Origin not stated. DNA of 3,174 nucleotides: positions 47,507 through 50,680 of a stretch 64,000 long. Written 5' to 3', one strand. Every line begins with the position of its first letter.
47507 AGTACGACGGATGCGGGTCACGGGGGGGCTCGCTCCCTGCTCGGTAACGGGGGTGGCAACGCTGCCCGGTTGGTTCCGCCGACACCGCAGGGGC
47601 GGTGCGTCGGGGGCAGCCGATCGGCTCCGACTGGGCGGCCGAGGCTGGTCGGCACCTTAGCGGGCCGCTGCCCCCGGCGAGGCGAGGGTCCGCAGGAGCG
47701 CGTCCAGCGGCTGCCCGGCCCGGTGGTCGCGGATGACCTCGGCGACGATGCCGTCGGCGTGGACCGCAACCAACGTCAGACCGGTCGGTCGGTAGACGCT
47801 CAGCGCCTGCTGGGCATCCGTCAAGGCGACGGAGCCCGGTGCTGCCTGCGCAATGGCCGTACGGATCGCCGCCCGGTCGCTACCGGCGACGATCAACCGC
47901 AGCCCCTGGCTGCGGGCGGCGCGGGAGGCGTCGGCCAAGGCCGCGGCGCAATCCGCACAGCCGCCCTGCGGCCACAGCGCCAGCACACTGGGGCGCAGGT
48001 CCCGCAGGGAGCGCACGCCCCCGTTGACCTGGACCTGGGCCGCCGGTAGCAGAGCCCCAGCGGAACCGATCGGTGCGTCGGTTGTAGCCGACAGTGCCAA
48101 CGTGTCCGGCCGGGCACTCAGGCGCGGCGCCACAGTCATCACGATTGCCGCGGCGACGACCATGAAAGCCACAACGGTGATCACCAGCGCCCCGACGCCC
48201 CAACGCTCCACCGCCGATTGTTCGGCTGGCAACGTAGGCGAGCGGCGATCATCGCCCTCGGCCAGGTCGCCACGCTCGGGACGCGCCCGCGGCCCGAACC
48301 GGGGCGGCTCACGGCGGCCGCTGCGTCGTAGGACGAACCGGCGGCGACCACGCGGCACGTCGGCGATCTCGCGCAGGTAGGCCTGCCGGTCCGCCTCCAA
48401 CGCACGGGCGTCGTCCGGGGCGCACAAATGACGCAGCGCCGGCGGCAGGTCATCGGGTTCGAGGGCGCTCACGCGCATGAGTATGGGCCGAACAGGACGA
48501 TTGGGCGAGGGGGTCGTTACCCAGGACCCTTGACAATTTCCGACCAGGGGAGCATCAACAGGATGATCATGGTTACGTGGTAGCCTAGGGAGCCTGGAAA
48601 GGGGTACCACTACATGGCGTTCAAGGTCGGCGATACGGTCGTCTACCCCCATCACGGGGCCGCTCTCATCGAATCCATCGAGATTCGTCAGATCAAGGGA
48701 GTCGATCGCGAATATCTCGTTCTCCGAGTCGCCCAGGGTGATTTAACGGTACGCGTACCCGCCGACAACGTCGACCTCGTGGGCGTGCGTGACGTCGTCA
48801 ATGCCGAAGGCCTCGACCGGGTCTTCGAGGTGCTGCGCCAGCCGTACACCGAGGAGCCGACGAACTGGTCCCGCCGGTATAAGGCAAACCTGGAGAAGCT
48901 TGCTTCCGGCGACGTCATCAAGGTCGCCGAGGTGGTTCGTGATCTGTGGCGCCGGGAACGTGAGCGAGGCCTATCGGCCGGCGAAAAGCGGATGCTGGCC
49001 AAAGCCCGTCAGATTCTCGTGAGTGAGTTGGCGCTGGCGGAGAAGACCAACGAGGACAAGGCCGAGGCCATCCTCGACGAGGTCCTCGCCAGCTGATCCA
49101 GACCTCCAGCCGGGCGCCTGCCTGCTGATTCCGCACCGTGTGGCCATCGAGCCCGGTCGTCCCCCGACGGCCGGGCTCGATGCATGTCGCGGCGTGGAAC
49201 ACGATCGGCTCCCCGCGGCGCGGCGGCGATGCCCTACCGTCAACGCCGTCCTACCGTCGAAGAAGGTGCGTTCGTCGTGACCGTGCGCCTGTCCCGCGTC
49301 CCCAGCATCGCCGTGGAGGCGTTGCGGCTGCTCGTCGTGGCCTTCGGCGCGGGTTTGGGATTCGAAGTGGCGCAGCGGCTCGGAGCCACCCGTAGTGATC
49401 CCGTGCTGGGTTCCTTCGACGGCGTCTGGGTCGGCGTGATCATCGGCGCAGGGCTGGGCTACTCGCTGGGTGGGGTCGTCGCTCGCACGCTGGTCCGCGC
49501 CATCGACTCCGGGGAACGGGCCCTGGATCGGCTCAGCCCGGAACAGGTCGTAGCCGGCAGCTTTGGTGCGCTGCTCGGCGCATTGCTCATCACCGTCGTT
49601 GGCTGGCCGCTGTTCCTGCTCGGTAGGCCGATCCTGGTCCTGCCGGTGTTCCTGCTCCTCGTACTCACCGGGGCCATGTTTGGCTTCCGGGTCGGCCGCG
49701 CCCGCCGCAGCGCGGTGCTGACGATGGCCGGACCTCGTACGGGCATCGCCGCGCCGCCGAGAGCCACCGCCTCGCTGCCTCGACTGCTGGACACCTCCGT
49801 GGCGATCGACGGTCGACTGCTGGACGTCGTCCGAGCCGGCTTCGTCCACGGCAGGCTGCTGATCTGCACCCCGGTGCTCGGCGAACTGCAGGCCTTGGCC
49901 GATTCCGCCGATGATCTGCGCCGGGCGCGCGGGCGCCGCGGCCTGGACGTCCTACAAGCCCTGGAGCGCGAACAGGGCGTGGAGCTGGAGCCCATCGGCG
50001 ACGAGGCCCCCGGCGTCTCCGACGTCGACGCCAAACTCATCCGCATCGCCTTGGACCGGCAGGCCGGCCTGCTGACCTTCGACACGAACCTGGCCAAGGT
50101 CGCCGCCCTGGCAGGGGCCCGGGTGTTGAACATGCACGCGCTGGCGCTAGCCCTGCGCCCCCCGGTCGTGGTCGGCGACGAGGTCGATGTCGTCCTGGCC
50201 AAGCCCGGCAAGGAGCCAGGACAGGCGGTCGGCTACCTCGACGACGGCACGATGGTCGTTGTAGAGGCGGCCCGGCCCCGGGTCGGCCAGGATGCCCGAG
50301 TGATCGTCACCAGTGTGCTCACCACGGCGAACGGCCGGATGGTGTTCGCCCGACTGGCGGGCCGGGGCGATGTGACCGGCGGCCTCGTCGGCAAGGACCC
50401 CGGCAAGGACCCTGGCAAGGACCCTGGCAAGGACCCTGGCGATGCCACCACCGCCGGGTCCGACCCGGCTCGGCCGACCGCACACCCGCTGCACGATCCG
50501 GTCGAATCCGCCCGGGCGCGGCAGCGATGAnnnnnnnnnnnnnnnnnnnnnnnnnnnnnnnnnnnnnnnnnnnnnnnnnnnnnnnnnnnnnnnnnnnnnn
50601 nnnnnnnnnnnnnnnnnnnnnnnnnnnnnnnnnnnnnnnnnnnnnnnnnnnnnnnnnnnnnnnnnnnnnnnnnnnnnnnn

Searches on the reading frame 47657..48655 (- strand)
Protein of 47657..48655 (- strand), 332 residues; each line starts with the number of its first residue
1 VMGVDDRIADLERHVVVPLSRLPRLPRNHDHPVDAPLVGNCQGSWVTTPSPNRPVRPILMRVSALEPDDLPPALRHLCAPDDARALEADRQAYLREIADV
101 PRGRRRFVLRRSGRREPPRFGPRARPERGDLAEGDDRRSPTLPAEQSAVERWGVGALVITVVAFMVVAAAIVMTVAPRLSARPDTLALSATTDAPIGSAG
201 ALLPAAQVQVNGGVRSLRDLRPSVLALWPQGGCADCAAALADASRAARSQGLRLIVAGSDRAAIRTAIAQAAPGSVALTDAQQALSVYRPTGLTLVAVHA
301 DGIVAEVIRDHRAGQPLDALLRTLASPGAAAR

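Call 55: search_protein_families(library=pfam, proteins=[window:47657-48655:-], max_evalue=0.001)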
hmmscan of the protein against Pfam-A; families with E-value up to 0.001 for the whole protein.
window:47657-48655:- (332 aa): 1 family
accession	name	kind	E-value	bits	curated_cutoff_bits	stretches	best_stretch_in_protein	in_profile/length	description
PF22448.1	RepB_primase_C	-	0.00072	19.8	26.1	0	242-275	2-35/54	RepB DNA-primase C-terminal helical domain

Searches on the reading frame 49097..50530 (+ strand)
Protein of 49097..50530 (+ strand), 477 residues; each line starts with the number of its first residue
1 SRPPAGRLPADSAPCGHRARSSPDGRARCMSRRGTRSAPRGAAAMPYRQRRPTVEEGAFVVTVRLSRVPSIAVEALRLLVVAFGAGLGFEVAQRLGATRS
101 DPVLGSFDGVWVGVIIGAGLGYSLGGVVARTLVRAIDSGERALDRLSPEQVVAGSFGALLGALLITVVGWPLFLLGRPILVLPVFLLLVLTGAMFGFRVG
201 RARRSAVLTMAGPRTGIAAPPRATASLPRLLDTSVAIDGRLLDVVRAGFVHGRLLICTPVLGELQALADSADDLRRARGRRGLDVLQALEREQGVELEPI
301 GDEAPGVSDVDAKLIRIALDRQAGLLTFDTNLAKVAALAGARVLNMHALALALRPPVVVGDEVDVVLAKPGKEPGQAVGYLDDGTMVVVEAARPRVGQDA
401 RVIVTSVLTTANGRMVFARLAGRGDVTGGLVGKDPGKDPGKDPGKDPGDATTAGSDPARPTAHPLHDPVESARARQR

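Call 39: search_protein_families(library=pfam, proteins=[window:49097-50530:+], max_evalue=0.00001)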
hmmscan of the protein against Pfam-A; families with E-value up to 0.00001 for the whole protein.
window:49097-50530:+ (477 aa): 0 families

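Call 55: search_protein_families(library=pfam, proteins=[window:49184-50530:+], max_evalue=0.001)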
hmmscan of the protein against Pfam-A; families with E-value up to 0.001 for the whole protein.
window:49184-50530:+ (448 aa): 2 families
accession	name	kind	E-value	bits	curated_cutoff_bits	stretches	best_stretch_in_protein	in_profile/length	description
PF01938.26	TRAM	-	4.2e-05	23.8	21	1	329-379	3-52/61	TRAM domain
PF01850.27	PIN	-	7.3e-05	23.8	23.6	1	201-308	2-119/120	PIN domain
